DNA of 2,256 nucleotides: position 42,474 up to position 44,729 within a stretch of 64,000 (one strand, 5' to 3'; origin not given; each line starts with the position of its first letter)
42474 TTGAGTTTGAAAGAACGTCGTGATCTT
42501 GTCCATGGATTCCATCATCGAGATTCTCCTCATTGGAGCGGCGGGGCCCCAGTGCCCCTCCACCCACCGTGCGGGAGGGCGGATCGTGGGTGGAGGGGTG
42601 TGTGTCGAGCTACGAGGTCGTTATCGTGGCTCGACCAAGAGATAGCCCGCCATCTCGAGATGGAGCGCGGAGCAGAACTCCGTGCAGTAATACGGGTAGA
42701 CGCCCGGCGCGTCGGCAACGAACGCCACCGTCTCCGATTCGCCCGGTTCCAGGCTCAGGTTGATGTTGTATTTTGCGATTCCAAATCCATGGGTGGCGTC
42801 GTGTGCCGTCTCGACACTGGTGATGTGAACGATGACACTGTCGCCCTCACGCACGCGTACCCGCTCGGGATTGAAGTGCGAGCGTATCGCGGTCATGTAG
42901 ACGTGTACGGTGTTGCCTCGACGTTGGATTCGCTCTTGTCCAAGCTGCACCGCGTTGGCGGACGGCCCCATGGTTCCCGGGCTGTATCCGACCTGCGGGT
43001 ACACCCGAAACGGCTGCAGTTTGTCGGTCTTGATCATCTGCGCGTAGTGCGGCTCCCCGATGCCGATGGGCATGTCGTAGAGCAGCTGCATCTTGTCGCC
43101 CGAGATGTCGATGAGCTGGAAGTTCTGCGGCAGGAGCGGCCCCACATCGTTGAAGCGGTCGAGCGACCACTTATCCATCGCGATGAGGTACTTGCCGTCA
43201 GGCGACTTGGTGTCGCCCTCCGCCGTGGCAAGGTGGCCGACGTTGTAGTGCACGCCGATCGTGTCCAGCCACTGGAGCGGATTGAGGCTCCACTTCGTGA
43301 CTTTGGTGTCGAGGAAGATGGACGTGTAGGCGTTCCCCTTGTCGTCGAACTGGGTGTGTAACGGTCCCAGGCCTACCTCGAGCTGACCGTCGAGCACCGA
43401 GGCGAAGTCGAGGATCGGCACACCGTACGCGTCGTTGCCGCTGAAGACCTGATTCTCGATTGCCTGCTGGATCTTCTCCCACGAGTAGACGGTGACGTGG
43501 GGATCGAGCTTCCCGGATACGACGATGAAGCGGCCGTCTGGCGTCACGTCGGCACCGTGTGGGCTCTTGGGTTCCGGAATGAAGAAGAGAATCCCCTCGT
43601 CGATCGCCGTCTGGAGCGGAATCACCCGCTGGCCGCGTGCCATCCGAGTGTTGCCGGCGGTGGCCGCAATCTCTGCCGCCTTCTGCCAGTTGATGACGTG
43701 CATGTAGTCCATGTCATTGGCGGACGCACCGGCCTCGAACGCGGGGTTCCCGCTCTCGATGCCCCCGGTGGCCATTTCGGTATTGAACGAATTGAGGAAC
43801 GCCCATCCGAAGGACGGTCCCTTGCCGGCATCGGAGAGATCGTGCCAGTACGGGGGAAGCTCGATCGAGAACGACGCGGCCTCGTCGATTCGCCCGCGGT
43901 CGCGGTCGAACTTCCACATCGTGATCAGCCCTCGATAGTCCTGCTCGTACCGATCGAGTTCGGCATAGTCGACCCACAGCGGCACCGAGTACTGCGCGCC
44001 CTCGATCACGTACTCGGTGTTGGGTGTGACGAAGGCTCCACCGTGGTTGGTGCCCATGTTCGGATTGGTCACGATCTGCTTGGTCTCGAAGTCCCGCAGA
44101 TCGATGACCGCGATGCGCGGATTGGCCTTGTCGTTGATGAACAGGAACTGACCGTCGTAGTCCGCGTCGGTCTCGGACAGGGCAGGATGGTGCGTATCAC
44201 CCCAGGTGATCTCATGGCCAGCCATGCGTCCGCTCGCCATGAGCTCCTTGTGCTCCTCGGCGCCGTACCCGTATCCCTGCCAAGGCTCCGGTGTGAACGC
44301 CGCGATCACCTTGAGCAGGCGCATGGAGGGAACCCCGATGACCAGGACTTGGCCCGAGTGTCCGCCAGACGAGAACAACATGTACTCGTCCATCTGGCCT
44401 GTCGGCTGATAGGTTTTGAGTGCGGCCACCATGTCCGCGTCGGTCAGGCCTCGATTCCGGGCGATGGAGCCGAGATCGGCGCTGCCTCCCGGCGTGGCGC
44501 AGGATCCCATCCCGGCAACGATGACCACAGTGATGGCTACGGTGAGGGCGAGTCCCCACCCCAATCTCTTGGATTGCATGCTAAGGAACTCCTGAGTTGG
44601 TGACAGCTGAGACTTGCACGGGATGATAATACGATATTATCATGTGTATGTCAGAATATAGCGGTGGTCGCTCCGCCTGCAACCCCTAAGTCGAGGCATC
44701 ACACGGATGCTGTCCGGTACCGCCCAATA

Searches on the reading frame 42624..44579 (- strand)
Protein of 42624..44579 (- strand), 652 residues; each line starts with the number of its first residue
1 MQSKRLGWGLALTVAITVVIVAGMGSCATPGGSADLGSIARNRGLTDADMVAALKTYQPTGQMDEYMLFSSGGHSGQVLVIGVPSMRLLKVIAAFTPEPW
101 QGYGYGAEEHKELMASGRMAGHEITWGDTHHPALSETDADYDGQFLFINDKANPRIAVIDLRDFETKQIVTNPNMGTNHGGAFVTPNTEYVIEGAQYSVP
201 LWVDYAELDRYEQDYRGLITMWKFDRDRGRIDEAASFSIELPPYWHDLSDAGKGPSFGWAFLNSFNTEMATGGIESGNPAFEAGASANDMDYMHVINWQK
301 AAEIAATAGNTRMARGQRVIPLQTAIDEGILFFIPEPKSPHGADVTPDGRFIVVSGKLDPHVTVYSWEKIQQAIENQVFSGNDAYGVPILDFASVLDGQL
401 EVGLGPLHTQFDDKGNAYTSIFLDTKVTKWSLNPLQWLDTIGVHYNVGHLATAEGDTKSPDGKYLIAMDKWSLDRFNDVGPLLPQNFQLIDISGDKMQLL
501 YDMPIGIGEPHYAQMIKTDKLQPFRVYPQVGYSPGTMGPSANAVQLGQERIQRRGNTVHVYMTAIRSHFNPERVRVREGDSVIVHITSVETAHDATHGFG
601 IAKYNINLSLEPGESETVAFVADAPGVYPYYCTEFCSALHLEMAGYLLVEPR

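Call 23: search_protein_families(library=pfam, proteins=[window:42624-44579:-], max_evalue=0.001)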
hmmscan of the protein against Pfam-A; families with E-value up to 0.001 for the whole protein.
window:42624-44579:- (652 aa): 3 families
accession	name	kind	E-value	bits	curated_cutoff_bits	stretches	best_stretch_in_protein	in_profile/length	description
PF18764.7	nos_propeller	-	9.6e-32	109.2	30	1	441-511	2-71/71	Nitrous oxide reductase propeller repeat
PF13473.12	Cupredoxin_1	-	2.4e-05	24.7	27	1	560-635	23-94/104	Cupredoxin-like domain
PF00116.26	COX2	-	3.4e-05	24.2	22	1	584-643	54-113/120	Cytochrome C oxidase subunit II, periplasmic domain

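Call 69: search_protein_families(library=ncbifam, proteins=[window:42624-44579:-], max_evalue=0.001)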
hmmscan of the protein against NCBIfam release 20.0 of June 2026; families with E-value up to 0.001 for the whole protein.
window:42624-44579:- (652 aa): 6 families
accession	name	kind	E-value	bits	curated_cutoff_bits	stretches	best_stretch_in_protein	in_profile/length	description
TIGR04246.1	nitrous_NosZ_Gp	equivalog_domain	1.2e-259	862.4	625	1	53-651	1-578/578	Sec-dependent nitrous-oxide reductase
TIGR04244.1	nitrous_NosZ_RR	equivalog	1.1e-125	420.6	625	1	48-650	35-627/627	TAT-dependent nitrous-oxide reductase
NF052460.1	L-NosZ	equivalog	1.1e-57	195.7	700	2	332-650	168-479/480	clade III lactonase-type nitrous-oxide reductase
TIGR02866.1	CoxB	equivalog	1.1e-08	34.9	147.7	1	576-650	122-192/202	cytochrome c oxidase subunit II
TIGR03096.1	nitroso_cyanin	equivalog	1.4e-06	28.1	142.85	1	562-642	51-128/135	nitrosocyanin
TIGR02376.1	Cu_nitrite_red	equivalog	0.00053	19.4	296.3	1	573-652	60-147/326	copper-containing nitrite reductase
